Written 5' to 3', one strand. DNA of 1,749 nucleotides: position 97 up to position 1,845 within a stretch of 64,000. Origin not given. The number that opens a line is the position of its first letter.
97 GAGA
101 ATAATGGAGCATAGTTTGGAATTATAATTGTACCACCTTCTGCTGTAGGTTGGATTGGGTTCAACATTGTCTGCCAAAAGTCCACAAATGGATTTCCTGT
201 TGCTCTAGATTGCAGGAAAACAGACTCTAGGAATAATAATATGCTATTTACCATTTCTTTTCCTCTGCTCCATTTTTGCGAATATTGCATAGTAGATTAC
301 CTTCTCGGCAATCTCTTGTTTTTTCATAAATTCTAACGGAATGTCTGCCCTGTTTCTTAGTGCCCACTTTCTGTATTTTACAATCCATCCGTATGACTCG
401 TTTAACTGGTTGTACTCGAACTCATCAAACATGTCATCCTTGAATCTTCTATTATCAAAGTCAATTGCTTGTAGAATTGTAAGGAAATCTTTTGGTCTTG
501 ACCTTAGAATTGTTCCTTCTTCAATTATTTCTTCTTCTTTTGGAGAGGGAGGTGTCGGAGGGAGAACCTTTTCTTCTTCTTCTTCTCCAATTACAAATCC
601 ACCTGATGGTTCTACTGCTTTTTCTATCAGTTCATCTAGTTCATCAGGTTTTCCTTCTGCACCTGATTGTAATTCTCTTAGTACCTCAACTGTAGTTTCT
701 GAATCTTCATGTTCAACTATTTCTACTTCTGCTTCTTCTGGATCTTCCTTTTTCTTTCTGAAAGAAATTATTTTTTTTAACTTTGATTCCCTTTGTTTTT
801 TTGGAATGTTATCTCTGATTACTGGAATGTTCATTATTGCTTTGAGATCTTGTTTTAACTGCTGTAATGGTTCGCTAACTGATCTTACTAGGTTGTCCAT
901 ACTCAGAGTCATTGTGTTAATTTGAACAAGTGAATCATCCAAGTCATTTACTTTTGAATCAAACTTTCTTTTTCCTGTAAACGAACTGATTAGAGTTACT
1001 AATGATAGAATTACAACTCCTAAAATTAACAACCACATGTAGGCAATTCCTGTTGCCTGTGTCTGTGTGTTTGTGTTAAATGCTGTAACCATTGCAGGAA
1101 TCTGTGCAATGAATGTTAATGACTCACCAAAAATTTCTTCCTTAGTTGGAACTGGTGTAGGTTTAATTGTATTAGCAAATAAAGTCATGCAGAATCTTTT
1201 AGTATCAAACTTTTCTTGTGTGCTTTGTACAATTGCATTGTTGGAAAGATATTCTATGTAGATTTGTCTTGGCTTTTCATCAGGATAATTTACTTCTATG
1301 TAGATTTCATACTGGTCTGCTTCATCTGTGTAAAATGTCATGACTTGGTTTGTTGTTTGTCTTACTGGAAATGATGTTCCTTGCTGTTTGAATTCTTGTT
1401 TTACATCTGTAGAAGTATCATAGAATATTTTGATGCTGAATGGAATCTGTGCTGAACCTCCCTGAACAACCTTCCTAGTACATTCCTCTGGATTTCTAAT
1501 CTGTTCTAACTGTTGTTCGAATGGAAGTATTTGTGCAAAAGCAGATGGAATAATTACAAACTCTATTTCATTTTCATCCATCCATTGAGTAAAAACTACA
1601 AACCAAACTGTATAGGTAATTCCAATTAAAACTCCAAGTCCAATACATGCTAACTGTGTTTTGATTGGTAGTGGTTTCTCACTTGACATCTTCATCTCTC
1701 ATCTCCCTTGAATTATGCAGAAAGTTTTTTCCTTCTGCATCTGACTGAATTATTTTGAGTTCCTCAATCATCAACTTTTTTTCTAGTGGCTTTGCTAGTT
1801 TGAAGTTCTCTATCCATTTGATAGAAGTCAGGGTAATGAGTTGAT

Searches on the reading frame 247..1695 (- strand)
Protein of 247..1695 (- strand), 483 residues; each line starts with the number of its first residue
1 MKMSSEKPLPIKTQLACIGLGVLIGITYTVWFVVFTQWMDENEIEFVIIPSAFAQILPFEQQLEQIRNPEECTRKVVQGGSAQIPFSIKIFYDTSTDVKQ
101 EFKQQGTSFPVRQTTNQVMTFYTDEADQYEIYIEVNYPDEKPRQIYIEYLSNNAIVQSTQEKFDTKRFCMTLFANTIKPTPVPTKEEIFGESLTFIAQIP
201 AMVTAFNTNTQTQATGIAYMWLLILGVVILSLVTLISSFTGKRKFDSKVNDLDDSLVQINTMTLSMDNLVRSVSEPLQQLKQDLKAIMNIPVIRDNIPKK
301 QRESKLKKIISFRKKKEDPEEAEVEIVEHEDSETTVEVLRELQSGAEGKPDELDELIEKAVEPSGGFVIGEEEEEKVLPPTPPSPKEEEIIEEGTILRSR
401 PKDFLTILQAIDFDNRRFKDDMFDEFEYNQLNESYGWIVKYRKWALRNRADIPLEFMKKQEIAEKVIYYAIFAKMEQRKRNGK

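Call 12: search_protein_families(library=pfam, proteins=[window:247-1695:-], max_evalue=0.01)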
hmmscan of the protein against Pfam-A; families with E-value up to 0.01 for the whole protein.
window:247-1695:- (483 aa): 1 family
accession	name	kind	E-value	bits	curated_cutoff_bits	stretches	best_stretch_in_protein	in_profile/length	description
PF07889.17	DUF1664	-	0.0086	16.5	34.6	0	241-289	60-108/124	Protein of unknown function (DUF1664)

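Call 13: search_protein_families(library=phrogs, proteins=[window:247-1695:-], max_evalue=0.01)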
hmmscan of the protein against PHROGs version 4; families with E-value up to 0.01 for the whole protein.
window:247-1695:- (483 aa): 2 families
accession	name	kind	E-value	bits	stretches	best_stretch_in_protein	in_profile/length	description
phrog_3183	-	unknown function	0.0053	18.2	0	122-191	7-66/80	-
phrog_23748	-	unknown function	0.0073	17.5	0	220-257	5-42/72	-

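Call 80: search_protein_families(library=ncbifam, proteins=[window:247-1695:-], max_evalue=0.1)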
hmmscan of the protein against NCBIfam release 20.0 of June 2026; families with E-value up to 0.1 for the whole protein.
window:247-1695:- (483 aa): 1 family
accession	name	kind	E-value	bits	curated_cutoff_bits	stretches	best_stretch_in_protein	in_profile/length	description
NF005269.0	PRK06771.1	equivalog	0.012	16.3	90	1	222-297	4-79/97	hypothetical protein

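Call 117: find_encoding_contigs(protein=window:247-1695:-, flank=10000, max_places=3)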
Protein window:247-1695:- (483 aa): 1 contig read that carries it; 1 place shown.
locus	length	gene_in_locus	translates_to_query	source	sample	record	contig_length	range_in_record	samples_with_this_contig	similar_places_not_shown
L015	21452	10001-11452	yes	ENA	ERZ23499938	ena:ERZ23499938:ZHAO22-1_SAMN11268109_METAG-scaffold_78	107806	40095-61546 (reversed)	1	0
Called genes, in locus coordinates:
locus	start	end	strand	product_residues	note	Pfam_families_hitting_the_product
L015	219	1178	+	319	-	-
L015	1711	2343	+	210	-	PF05063:MT-A70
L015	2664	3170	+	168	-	-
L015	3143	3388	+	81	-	-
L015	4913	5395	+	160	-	-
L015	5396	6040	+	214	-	-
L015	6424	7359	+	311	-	-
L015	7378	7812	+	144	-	-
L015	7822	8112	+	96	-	-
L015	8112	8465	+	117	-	PF00050:Kazal_1 (weak)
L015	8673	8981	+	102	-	-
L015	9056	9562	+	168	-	-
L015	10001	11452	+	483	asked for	-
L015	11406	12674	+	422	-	-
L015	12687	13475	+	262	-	-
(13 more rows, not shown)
